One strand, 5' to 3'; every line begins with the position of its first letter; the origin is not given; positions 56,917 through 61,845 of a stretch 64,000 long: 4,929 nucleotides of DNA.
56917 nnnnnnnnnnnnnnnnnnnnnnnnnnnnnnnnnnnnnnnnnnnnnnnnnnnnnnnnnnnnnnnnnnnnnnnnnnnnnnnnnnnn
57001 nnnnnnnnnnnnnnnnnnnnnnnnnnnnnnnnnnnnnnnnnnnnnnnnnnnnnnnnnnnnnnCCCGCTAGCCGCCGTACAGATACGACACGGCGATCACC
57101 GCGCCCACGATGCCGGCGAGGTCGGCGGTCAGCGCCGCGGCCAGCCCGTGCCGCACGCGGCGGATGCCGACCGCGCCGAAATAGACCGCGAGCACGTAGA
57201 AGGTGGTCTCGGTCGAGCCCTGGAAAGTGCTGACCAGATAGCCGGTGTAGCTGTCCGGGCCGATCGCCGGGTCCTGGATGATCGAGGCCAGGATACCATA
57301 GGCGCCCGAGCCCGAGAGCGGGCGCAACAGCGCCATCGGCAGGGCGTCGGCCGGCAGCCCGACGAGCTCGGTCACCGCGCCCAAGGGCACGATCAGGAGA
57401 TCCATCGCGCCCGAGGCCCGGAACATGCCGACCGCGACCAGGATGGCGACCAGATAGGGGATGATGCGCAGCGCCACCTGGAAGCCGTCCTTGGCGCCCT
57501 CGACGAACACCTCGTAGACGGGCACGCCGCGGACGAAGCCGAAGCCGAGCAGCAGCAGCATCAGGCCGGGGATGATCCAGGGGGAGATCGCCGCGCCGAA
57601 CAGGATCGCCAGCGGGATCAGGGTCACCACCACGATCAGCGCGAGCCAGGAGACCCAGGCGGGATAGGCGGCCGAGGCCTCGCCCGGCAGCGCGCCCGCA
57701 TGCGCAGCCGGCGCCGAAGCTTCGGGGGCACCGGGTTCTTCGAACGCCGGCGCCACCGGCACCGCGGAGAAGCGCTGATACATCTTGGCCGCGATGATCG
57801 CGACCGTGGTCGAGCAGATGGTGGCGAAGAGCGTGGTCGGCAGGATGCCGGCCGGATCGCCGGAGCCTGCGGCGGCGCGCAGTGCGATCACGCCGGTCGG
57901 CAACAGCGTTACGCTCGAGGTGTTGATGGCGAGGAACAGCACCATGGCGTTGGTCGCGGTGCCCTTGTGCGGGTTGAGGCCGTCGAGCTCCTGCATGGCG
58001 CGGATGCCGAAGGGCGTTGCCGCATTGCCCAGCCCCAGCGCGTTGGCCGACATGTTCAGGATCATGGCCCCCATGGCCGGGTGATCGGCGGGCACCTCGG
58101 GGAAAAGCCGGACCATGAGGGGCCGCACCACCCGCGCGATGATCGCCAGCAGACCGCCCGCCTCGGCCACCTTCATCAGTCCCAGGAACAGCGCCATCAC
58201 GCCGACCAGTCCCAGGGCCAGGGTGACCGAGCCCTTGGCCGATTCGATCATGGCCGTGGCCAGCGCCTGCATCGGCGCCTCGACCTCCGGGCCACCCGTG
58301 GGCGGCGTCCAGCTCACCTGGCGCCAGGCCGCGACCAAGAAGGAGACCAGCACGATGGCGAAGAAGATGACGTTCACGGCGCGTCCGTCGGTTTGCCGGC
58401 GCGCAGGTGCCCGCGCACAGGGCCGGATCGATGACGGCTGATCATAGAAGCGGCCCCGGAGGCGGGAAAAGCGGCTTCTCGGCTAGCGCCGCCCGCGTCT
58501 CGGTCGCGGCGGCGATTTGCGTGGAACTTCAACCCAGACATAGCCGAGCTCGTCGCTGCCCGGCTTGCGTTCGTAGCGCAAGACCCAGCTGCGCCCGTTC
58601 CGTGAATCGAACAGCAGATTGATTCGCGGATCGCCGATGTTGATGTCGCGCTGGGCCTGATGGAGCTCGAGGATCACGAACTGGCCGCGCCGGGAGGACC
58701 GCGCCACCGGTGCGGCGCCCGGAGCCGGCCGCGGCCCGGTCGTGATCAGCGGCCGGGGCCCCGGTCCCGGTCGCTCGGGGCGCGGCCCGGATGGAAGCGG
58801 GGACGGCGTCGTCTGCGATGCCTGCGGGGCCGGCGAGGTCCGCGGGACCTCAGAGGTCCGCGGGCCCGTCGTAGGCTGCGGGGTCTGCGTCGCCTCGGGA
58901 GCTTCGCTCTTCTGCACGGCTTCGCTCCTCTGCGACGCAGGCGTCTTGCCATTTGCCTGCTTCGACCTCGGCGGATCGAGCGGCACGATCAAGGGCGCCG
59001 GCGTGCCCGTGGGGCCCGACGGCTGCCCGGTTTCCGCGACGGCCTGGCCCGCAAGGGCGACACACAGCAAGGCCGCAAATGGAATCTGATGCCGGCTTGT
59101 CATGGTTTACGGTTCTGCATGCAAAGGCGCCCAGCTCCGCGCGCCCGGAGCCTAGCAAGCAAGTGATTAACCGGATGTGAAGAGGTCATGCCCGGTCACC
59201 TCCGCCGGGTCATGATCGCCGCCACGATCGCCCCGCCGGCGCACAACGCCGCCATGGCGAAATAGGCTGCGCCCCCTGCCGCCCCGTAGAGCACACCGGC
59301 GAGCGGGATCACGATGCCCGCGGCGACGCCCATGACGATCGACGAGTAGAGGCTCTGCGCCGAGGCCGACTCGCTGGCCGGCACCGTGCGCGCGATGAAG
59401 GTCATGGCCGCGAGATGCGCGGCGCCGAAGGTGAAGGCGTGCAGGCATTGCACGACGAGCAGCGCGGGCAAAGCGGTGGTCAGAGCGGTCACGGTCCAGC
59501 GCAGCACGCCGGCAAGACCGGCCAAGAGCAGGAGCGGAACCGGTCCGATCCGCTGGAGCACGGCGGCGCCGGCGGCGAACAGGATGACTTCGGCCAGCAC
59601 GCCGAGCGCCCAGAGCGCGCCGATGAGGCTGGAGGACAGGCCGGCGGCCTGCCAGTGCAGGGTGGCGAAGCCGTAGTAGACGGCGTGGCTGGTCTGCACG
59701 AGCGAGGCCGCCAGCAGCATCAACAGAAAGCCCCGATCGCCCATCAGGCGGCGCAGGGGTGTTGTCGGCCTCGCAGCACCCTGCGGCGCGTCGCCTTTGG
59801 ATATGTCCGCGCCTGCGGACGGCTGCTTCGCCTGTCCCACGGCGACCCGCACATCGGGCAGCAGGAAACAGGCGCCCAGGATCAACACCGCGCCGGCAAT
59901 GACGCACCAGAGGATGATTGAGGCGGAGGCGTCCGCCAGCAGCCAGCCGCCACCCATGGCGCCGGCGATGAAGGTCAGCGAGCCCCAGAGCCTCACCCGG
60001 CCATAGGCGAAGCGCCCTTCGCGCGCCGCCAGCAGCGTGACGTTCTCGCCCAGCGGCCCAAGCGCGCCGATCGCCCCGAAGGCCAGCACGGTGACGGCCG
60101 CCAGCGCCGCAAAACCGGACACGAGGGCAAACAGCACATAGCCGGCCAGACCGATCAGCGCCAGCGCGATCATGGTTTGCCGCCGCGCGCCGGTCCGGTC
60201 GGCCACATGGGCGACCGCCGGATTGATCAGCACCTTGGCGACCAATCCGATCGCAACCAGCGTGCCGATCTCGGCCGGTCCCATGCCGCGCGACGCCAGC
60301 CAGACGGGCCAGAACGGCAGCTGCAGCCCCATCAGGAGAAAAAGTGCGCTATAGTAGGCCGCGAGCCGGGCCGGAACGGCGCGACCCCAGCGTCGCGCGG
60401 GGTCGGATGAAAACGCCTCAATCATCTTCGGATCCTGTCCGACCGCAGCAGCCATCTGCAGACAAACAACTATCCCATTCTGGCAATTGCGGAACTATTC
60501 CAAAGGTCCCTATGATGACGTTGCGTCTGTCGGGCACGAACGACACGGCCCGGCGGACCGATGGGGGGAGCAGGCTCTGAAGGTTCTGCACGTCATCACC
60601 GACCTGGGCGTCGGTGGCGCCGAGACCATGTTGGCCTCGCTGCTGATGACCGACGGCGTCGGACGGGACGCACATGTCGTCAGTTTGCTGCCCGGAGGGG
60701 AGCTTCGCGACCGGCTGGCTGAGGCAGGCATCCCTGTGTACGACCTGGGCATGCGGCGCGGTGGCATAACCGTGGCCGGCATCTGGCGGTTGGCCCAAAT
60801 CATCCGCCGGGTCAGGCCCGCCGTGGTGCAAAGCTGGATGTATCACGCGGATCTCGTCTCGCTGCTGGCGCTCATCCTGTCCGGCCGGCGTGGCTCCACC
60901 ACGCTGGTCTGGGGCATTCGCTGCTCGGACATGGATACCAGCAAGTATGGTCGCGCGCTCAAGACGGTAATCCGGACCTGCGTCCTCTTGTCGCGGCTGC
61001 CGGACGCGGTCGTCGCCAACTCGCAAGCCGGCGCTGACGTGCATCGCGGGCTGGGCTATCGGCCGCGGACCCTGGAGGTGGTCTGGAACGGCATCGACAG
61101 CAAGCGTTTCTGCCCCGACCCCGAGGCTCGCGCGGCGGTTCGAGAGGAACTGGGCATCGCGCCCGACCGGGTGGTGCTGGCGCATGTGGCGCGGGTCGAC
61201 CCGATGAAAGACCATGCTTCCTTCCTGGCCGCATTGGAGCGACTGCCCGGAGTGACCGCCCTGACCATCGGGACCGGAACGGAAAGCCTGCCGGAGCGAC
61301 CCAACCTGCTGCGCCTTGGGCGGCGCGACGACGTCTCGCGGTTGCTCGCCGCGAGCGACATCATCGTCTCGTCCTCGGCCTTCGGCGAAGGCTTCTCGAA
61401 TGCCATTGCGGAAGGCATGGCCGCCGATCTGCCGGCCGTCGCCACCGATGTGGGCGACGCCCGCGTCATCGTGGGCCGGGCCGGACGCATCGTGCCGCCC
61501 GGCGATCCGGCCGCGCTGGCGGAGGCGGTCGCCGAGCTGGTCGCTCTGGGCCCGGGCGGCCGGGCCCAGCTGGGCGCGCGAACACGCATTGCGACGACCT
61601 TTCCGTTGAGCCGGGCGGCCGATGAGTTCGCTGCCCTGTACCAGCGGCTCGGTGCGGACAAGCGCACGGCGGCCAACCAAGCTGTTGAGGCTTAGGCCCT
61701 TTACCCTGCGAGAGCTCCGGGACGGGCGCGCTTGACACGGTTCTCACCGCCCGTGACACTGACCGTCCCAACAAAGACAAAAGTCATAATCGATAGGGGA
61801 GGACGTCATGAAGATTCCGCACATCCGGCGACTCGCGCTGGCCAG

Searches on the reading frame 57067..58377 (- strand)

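Call 47: search_protein_families(library=pfam, proteins=[window:57067-58377:-], max_evalue=0.00001)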
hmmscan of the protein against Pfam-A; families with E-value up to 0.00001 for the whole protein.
window:57067-58377:- (436 aa): 1 family
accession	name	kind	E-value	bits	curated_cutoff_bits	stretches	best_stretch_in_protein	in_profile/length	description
PF07670.19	Gate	-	2.8e-19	69.9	29.6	2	55-165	2-99/104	Nucleoside recognition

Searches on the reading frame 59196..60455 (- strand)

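Call 47: search_protein_families(library=pfam, proteins=[window:59196-60455:-], max_evalue=0.00001)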
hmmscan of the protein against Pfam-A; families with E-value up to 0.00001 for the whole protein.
window:59196-60455:- (419 aa): 4 families
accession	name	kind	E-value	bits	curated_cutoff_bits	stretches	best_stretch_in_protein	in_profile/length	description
PF12832.13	MFS_1_like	-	4.6e-57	194.2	25.2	1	30-400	3-372/373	MFS_1 like family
PF07690.21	MFS_1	-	7e-19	68.4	33.4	1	35-317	5-279/347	Major Facilitator Superfamily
PF01306.25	LacY_symp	-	1.9e-14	53.7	24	1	31-405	12-389/413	LacY proton/sugar symporter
PF03825.22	Nuc_H_symport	-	5.4e-09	36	25.9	1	39-415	8-390/400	Nucleoside H+ symporter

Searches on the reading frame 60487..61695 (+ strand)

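Call 47: search_protein_families(library=pfam, proteins=[window:60487-61695:+], max_evalue=0.00001)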
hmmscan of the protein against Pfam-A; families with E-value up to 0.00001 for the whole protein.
window:60487-61695:+ (402 aa): 4 families
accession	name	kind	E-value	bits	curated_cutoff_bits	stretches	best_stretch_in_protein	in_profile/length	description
PF13692.12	Glyco_trans_1_4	-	3e-20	73.4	27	1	230-352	3-140/142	Glycosyl transferases group 1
PF00534.26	Glycos_transf_1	-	3.1e-14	53.3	26.4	1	217-355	4-159/172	Glycosyl transferases group 1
PF13439.12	Glyco_transf_4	-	6.1e-14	52.8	28.5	1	43-207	2-170/170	Glycosyltransferase Family 4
PF13579.12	Glyco_trans_4_4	-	7.7e-07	30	29.7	1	60-202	17-158/158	Glycosyl transferase 4-like domain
